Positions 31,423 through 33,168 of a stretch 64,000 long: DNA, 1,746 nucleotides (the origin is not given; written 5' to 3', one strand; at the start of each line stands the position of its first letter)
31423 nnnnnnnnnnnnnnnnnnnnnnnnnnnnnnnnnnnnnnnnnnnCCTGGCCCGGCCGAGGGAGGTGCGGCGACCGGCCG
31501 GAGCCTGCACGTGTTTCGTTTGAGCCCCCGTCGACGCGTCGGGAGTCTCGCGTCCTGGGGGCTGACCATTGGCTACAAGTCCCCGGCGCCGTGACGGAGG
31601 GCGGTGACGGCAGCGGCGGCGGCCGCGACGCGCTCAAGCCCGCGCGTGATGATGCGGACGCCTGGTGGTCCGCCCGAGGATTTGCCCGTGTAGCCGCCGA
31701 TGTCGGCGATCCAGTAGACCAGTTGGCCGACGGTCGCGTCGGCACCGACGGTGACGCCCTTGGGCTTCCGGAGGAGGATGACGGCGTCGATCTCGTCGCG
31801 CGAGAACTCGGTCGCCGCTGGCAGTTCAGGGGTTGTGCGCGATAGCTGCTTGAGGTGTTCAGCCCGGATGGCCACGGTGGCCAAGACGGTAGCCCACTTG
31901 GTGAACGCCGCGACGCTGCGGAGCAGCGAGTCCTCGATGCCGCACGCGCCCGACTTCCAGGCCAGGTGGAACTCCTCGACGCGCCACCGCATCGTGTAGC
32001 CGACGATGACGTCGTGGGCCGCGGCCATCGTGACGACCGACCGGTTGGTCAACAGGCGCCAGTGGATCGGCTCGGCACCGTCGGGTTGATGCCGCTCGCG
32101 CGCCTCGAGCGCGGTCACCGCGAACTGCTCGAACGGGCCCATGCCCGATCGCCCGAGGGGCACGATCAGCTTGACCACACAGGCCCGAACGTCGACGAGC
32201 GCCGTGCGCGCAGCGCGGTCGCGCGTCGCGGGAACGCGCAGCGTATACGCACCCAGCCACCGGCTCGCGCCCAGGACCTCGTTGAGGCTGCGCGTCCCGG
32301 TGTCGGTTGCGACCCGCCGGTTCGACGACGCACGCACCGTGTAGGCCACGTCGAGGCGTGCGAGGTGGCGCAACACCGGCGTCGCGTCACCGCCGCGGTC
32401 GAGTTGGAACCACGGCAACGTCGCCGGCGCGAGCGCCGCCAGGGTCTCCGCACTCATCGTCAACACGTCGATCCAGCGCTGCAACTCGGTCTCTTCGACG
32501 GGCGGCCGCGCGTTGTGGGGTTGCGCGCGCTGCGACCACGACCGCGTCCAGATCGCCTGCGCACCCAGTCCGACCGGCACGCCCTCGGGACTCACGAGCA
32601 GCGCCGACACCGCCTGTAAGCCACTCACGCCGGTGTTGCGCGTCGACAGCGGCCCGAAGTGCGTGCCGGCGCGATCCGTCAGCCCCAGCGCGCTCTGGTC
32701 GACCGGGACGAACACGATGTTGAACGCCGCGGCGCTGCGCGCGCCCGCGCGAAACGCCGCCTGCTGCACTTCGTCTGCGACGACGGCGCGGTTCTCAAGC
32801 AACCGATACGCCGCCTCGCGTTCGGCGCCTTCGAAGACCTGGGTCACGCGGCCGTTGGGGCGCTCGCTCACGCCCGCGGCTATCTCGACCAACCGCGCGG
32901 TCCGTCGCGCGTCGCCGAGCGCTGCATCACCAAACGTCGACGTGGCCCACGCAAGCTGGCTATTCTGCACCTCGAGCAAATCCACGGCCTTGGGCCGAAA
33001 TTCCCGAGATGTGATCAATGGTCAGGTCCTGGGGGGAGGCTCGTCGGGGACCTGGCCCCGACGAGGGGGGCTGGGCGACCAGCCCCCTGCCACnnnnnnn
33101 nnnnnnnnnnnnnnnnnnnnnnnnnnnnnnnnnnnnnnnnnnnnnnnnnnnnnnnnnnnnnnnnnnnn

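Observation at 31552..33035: IS4-family insertion with a 10-bp target-site duplication inside a REP-like element, next to the isoprenoid operon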

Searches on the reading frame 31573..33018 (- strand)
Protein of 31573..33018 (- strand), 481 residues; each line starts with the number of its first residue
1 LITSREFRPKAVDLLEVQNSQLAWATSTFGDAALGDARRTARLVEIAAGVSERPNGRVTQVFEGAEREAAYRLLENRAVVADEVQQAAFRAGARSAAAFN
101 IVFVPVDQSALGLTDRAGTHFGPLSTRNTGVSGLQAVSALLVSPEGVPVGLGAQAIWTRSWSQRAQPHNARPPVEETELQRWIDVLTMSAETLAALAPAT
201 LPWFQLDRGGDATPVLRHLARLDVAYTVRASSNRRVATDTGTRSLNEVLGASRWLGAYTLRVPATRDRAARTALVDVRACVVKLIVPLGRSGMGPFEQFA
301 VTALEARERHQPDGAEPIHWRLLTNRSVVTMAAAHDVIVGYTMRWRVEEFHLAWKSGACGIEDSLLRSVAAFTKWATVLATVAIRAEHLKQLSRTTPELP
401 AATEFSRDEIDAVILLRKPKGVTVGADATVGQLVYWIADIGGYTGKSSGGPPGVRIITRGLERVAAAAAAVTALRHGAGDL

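Call 4: search_protein_families(library=pfam, proteins=[window:31573-33018:-])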
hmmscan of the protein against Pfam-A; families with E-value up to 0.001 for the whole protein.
window:31573-33018:- (481 aa): 3 families
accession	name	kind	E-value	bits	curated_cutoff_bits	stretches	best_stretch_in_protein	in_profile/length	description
PF14706.11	Tnp_DNA_bind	-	1.7e-12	47.3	24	1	23-79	1-58/58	Transposase DNA-binding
PF02281.22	Dimer_Tnp_Tn5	-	2.7e-07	31.2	26.7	1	382-466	2-84/99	Transposase Tn5 dimerisation domain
PF01609.27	DDE_Tnp_1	-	2.9e-05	24.4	23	1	193-382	69-197/200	Transposase DDE domain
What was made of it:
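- On IS50 subgroup of IS4: PF14706 at 47.3 bits and PF02281 at 31.2 bits, both above their cutoffs (call 4).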

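Call 5: search_protein_families(library=ncbifam, proteins=[window:31573-33018:-])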
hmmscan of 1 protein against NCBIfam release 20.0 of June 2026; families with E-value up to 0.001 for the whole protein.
window:31573-33018:- (481 aa): 3 families
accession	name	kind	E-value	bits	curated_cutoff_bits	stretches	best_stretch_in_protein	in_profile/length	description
NF033590.1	transpos_IS4_3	equivalog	8.4e-72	242.4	160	1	69-468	1-402/405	IS4 family transposase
NF049926.2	IS4_FS_Nterm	equivalog_domain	9.8e-10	38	27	1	23-77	2-57/58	IS4/Tn5 family transposase DNA-binding protein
NF033591.1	transpos_IS4_2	equivalog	0.00099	18.3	152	0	199-380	117-271/340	IS4 family transposase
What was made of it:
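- On IS4 family: NCBIfam NF033590 transpos_IS4_3: 242.4 bits against a cutoff of 160 (call 5).
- Family: NCBIfam transpos_IS4_3 at 242 bits (cutoff 160); Pfam Tnp_DNA_bind, DDE_Tnp_1 and Dimer_Tnp_Tn5 (calls 4, 5).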

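Call 16: find_related_loci(query=window:31573-33018:-, collection=genome_contigs, flank=10000)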
Query window:31573-33018:- (481 aa) in genome_contigs; peptide patterns used: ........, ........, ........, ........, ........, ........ (x = any residue, [..] = any of these).
110 stretches matched a pattern; 1 encode a relative of the query (tblastn E <= 1e-3); 1 distinct loci.
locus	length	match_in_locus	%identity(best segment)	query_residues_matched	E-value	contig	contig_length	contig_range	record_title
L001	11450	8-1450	98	1-481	0e+0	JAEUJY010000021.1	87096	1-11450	MAG: Myxococcales bacterium isolate new MAG-81 k141_3693262, whole genome shotgun sequence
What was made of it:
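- Tried and rejected: Genome-collection scan with the transposase (call 16): only one locus, so no genome-wide census was possible.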

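Call 20: find_related_loci(query=window:31573-33018:-, collection=metagenome_contigs, flank=3000)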
Query window:31573-33018:- (481 aa) in metagenome_contigs; peptide patterns used: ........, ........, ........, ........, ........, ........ (x = any residue, [..] = any of these).
180 stretches matched a pattern; 18 encode a relative of the query (tblastn E <= 1e-3); 18 distinct loci.
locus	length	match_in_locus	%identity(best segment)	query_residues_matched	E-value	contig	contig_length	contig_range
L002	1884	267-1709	100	1-481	0e+0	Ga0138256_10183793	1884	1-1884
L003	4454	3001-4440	99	1-481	0e+0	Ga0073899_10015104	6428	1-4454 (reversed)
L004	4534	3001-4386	47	6-475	4e-118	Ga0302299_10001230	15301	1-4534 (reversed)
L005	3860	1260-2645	47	6-475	3e-120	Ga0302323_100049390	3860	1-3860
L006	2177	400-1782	46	5-475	1e-124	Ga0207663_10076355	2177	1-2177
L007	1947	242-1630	46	6-475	3e-124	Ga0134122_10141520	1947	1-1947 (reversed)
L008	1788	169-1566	46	1-475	2e-121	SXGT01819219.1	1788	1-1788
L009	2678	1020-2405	48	6-475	1e-117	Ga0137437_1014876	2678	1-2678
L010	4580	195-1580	48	6-475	9e-113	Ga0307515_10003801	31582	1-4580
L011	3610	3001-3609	87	1-203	3e-112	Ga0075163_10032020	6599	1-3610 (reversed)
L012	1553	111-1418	49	18-462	8e-121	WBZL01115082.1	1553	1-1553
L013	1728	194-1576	45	5-475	2e-119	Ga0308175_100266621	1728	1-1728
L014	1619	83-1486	46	5-476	2e-119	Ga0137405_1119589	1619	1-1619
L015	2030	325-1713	46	2-476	1e-116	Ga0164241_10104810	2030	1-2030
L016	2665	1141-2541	44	1-476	9e-109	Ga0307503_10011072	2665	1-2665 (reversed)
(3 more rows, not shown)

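Call 24: find_encoding_contigs(protein=window:31573-33018:-, flank=3000, max_places=10)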
Protein window:31573-33018:- (481 aa): 24 contigs read that carry it; 10 places shown.
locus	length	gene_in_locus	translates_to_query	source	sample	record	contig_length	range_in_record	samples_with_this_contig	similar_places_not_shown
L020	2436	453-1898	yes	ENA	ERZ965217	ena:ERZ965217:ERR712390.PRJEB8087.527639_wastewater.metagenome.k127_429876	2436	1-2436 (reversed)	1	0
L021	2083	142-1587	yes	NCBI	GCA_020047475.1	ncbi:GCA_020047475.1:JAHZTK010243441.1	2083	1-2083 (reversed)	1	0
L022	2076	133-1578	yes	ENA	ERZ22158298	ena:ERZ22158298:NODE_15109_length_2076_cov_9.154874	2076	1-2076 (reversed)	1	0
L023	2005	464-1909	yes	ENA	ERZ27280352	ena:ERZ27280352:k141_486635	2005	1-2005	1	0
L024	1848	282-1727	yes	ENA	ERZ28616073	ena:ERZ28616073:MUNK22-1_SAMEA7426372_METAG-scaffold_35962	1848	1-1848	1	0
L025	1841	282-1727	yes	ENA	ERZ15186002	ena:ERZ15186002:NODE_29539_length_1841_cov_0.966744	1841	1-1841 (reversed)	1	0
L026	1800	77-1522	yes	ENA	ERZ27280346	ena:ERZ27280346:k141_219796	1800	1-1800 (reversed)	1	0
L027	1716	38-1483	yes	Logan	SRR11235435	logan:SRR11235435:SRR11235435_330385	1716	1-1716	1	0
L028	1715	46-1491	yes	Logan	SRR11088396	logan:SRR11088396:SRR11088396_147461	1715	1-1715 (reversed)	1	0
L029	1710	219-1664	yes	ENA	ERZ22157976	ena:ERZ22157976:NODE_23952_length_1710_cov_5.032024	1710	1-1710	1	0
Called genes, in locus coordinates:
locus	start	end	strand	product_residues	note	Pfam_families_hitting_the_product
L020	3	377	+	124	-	?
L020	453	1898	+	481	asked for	PF14706:Tnp_DNA_bind, PF02281:Dimer_Tnp_Tn5 (weak)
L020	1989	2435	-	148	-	?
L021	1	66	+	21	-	?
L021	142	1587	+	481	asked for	PF14706:Tnp_DNA_bind, PF02281:Dimer_Tnp_Tn5 (weak)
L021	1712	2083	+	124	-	?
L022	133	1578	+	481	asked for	PF14706:Tnp_DNA_bind, PF02281:Dimer_Tnp_Tn5 (weak)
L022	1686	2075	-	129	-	?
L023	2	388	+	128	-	?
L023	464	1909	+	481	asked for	PF14706:Tnp_DNA_bind, PF02281:Dimer_Tnp_Tn5 (weak)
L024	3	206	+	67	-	?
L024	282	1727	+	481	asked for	PF14706:Tnp_DNA_bind, PF02281:Dimer_Tnp_Tn5 (weak)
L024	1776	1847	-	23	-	?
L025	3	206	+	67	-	?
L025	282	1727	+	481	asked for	PF14706:Tnp_DNA_bind, PF02281:Dimer_Tnp_Tn5 (weak)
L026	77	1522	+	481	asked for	PF14706:Tnp_DNA_bind, PF02281:Dimer_Tnp_Tn5 (weak)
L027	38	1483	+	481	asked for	PF14706:Tnp_DNA_bind, PF02281:Dimer_Tnp_Tn5 (weak)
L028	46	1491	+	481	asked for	PF14706:Tnp_DNA_bind, PF02281:Dimer_Tnp_Tn5 (weak)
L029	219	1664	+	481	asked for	PF14706:Tnp_DNA_bind, PF02281:Dimer_Tnp_Tn5 (weak)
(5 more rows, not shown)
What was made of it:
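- Multicopy: the exact protein is indexed in 26 blocks of the collection (24 contigs were read), mostly on IS-length contigs (call 24).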

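Call 39: find_homologous_proteins(query=window:31573-33018:-, max_evalue=1e-20)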
Query window:31573-33018:- (481 aa): 616 proteins with E <= 1e-20 among 8000 candidates; the best 120 are listed.
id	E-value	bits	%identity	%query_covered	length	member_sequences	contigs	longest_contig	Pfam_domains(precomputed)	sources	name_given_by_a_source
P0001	1.2e-295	998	98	98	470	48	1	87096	PF14706.12,PF02281.22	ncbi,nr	ncbi:MAG: IS4 family transposase [Myxococcales bacterium]|nr:IS4 family transposase [Myxococcales ba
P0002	3.3e-250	849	89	91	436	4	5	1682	PF02281.22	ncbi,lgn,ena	-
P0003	9.7e-183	626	69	91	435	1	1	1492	PF02281.22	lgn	-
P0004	2.0e-177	609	63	96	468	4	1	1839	PF14706.12,PF02281.22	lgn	-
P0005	4.0e-153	529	59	93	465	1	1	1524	PF14706.12,PF02281.22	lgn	-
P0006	2.1e-146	506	57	92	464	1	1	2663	PF14706.12,PF02281.22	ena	-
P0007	1.8e-145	503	55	96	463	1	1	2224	PF14706.12,PF02281.22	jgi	jgi:hypothetical protein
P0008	5.3e-141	489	54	95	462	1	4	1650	PF14706.12,PF02281.22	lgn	-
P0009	2.5e-140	486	56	93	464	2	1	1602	PF14706.12,PF02281.22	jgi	jgi:hypothetical protein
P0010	3.0e-140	486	54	95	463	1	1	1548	PF14706.12,PF02281.22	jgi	jgi:hypothetical protein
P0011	3.3e-138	480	54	91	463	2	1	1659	PF01609.28,PF14706.12,PF02281.22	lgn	-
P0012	1.7e-136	474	54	95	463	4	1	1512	PF01609.28,PF14706.12,PF02281.22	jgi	jgi:Transposase DNA-binding/Transposase Tn5 dimerisation domain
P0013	3.6e-134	466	54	94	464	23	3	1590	PF01609.28,PF14706.12,PF02281.22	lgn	-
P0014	8.4e-134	465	52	92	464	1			PF01609.28,PF14706.12,PF02281.22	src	-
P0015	2.1e-130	454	54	92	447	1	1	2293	PF01609.28,PF14706.12,PF02281.22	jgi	-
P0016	3.3e-130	453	53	92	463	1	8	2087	PF01609.28,PF14706.12,PF02281.22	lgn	-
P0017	1.4e-129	451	53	94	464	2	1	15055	PF01609.28,PF14706.12,PF02281.22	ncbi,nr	ncbi:MAG: IS4 family transposase [Myxococcales bacterium]|nr:IS4 family transposase [Myxococcales ba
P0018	2.5e-128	447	52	93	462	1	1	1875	PF01609.28,PF14706.12,PF02281.22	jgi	jgi:hypothetical protein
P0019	3.3e-127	443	51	91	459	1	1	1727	PF14706.12,PF02281.22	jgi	jgi:hypothetical protein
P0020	4.4e-127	443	50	95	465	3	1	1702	PF01609.28,PF14706.12,PF02281.22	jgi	-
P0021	1.1e-125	438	50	94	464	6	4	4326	PF01609.28,PF14706.12,PF02281.22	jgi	jgi:hypothetical protein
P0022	1.3e-125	438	52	93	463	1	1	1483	PF14706.12,PF02281.22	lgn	-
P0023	1.9e-124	434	50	94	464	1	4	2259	PF01609.28,PF14706.12,PF02281.22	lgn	-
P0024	3.7e-122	427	52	90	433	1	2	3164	PF01609.28,PF02281.22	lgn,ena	-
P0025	1.4e-119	418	51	95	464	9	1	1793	PF01609.28,PF14706.12,PF02281.22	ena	-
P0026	5.4e-119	416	52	82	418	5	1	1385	PF01609.28,PF02281.22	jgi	jgi:hypothetical protein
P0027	2.2e-118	414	47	95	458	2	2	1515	PF01609.28,PF14706.12,PF02281.22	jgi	jgi:Transposase DNA-binding/Transposase Tn5 dimerisation domain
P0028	1.0e-116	409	49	94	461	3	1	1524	PF01609.28,PF14706.12,PF02281.22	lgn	-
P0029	1.3e-116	408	49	95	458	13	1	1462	PF14706.12,PF02281.22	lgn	-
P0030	6.7e-116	406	48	94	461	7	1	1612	PF14706.12,PF02281.22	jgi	jgi:Transposase DNA-binding/Transposase Tn5 dimerisation domain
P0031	6.9e-116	406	48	96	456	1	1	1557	PF14706.12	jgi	jgi:hypothetical protein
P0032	2.3e-115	404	49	95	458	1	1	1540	PF14706.12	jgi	jgi:hypothetical protein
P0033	3.0e-115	404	49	96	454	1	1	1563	PF14706.12,PF02281.22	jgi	jgi:Transposase DNA-binding/Transposase Tn5 dimerisation domain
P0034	4.9e-115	403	48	96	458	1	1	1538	PF14706.12,PF02281.22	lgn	-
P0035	1.3e-114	402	47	95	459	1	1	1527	PF14706.12,PF02281.22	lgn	-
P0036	5.7e-114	400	49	89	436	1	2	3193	PF01609.28,PF14706.12,PF02281.22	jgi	jgi:hypothetical protein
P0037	7.6e-114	399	48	95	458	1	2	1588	PF14706.12,PF02281.22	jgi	jgi:Transposase DNA-binding/Transposase Tn5 dimerisation domain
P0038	3.4e-113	397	48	95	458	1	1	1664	PF01609.28,PF14706.12,PF02281.22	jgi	jgi:hypothetical protein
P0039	3.6e-113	397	49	95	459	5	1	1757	PF14706.12,PF02281.22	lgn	-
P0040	5.5e-113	396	47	99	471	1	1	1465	PF14706.12,PF02281.22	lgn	-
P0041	6.5e-113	396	47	95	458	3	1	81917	PF14706.12,PF02281.22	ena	-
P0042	1.0e-112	395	47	96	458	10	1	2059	PF14706.12,PF02281.22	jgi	jgi:Transposase DNA-binding/Transposase DDE domain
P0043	1.1e-112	395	48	96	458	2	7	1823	PF14706.12,PF02281.22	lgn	-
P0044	1.3e-112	395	48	96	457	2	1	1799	PF14706.12,PF02281.22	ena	-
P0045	2.5e-112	394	46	96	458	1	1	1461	PF01609.28,PF14706.12,PF02281.22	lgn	-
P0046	2.9e-112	394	47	95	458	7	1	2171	PF14706.12,PF02281.22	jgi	jgi:hypothetical protein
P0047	7.3e-112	393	48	92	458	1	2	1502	PF14706.12,PF02281.22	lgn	-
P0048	1.4e-111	392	47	96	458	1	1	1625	PF14706.12,PF02281.22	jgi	jgi:hypothetical protein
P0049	2.6e-111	391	47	96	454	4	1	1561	PF14706.12,PF02281.22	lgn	-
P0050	2.6e-111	391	48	95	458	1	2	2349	PF14706.12,PF02281.22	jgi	jgi:hypothetical protein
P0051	2.6e-111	391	47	94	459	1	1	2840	PF01609.28,PF14706.12,PF02281.22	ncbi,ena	-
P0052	5.8e-111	390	47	95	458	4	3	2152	PF01609.28,PF14706.12,PF02281.22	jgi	jgi:hypothetical protein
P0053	8.0e-111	389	47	95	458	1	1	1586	PF14706.12,PF02281.22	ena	-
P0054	1.6e-110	388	47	95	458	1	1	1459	PF14706.12,PF02281.22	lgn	-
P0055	1.7e-110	388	50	85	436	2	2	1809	PF02281.22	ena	-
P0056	1.9e-110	388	51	90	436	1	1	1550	PF01609.28,PF02281.22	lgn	-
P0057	2.6e-110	388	48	96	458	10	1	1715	PF14706.12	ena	-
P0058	3.5e-110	387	47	95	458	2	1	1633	PF01609.28,PF14706.12,PF02281.22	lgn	-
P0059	5.5e-110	386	47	95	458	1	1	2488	PF14706.12,PF02281.22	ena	-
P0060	6.4e-110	386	46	95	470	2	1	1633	PF01609.28,PF14706.12,PF02281.22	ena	-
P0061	6.6e-110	386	47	95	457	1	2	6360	PF01609.28,PF14706.12,PF02281.22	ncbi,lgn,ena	-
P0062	9.5e-110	386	47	95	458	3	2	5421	PF14706.12,PF02281.22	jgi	jgi:hypothetical protein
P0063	1.6e-109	385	47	95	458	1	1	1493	PF14706.12,PF02281.22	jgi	-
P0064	2.7e-109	384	46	92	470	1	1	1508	PF14706.12,PF02281.22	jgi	jgi:hypothetical protein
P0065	3.1e-109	384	47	95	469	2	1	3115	PF01609.28,PF14706.12,PF02281.22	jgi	-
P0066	4.4e-109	383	46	95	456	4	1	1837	PF14706.12,PF02281.22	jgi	-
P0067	7.0e-109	383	48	90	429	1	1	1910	PF14706.12,PF02281.22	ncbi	-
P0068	7.1e-109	383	46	96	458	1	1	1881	PF01609.28,PF14706.12,PF02281.22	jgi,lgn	jgi:hypothetical protein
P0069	2.9e-108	381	47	94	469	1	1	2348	PF01609.28,PF14706.12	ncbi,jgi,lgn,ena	-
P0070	3.5e-108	381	47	93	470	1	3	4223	PF14706.12,PF02281.22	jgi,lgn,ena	-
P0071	4.3e-108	380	47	95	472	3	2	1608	PF14706.12,PF02281.22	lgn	-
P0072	1.5e-107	378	46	95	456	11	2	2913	PF14706.12,PF02281.22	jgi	jgi:hypothetical protein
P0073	1.8e-107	378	46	96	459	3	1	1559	PF14706.12,PF02281.22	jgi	-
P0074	1.9e-107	378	45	95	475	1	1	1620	PF14706.12,PF02281.22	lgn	-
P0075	5.2e-107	377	46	96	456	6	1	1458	PF14706.12,PF02281.22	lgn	-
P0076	6.6e-107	376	44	95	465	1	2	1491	PF14706.12,PF02281.22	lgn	-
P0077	7.4e-107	376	46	95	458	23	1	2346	PF14706.12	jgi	jgi:hypothetical protein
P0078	7.4e-107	376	47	92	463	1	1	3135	PF01609.28,PF14706.12,PF02281.22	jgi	jgi:hypothetical protein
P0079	9.2e-107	376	47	89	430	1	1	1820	PF02281.22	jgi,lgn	jgi:hypothetical protein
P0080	9.2e-107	376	46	95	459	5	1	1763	PF01609.28,PF14706.12,PF02281.22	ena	-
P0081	1.3e-106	375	46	94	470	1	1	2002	PF01609.28,PF14706.12,PF02281.22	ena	-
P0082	1.4e-106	375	48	95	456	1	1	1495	PF14706.12,PF02281.22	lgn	-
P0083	2.2e-106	375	47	93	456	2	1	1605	PF14706.12,PF02281.22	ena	-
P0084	2.5e-106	374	49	90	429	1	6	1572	PF02281.22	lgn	-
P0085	2.6e-106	374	44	95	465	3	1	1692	PF14706.12,PF02281.22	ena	-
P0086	2.9e-106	374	46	96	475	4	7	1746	PF14706.12,PF02281.22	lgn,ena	-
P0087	3.5e-106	374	46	93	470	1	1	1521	PF01609.28,PF14706.12,PF02281.22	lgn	-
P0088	3.8e-106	374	45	96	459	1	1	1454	PF14706.12,PF02281.22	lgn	-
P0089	4.3e-106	374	46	92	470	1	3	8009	PF01609.28,PF14706.12,PF02281.22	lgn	-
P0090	7.5e-106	373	46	95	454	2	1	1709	PF14706.12,PF02281.22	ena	-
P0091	1.2e-105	372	47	96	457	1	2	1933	PF01609.28,PF14706.12,PF02281.22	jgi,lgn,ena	-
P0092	1.8e-105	372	45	96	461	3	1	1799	PF01609.28,PF14706.12,PF02281.22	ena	-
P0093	2.8e-105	371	46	94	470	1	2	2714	PF14706.12,PF02281.22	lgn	-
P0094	2.9e-105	371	47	95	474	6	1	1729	PF14706.12,PF02281.22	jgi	jgi:hypothetical protein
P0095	4.8e-105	370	44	94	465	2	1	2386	PF14706.12,PF02281.22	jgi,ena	-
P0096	7.8e-105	369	46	92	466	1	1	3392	PF01609.28,PF14706.12,PF02281.22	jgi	jgi:hypothetical protein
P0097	2.6e-104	368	48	90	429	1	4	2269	PF02281.22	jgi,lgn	jgi:hypothetical protein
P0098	3.1e-104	368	45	94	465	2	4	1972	PF01609.28,PF14706.12,PF02281.22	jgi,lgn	-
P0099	3.9e-104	367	46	92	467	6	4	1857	PF01609.28,PF14706.12,PF02281.22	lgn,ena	-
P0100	4.8e-104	367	45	93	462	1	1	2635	PF01609.28,PF14706.12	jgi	jgi:hypothetical protein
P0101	5.3e-104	367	45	95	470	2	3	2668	PF14706.12,PF02281.22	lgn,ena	-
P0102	6.9e-104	366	46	93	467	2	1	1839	PF01609.28,PF14706.12,PF02281.22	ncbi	-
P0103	8.1e-104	366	47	93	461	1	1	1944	PF01609.28,PF14706.12,PF02281.22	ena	-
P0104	9.1e-104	366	46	94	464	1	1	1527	PF14706.12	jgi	jgi:hypothetical protein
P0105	1.2e-103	366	46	95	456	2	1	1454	PF14706.12,PF02281.22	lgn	-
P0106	1.8e-103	365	46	93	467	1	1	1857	PF14706.12,PF02281.22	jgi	jgi:hypothetical protein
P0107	2.3e-103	365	45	92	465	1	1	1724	PF14706.12,PF02281.22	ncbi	-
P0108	5.9e-103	363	45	92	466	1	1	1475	PF14706.12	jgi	jgi:hypothetical protein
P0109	6.6e-103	363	48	89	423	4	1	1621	PF01609.28,PF02281.22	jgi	jgi:hypothetical protein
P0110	1.0e-102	362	45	92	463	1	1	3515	PF14706.12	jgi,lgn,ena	-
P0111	1.4e-102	362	44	94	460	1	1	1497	PF14706.12,PF02281.22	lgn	-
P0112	1.6e-102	362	45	96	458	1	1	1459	PF01609.28,PF14706.12,PF02281.22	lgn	-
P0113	1.6e-102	362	44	96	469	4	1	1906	PF01609.28,PF14706.12,PF02281.22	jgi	-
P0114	1.7e-102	362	45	93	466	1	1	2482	PF14706.12,PF02281.22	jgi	jgi:hypothetical protein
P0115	2.0e-102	362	44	93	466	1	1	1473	PF01609.28,PF14706.12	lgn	-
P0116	2.1e-102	361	46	95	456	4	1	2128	PF14706.12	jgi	jgi:hypothetical protein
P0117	2.7e-102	361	43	94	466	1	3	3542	PF14706.12,PF02281.22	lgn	-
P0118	2.7e-102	361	46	95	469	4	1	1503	PF14706.12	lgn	-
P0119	3.1e-102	361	44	93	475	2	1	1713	PF01609.28,PF14706.12,PF02281.22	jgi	jgi:hypothetical protein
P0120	4.1e-102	361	43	97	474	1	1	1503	PF14706.12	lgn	-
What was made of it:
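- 31573..33018 (-): Transposase ORF. The longest reading is 481 aa from a TTG that lies inside the inverted repeat. The likely true start is the GTG at codon 12 (about 32985), giving 470 aa. NCBI annotates the 98%-identical MAG copy as 470 aa (P0001, call 39).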
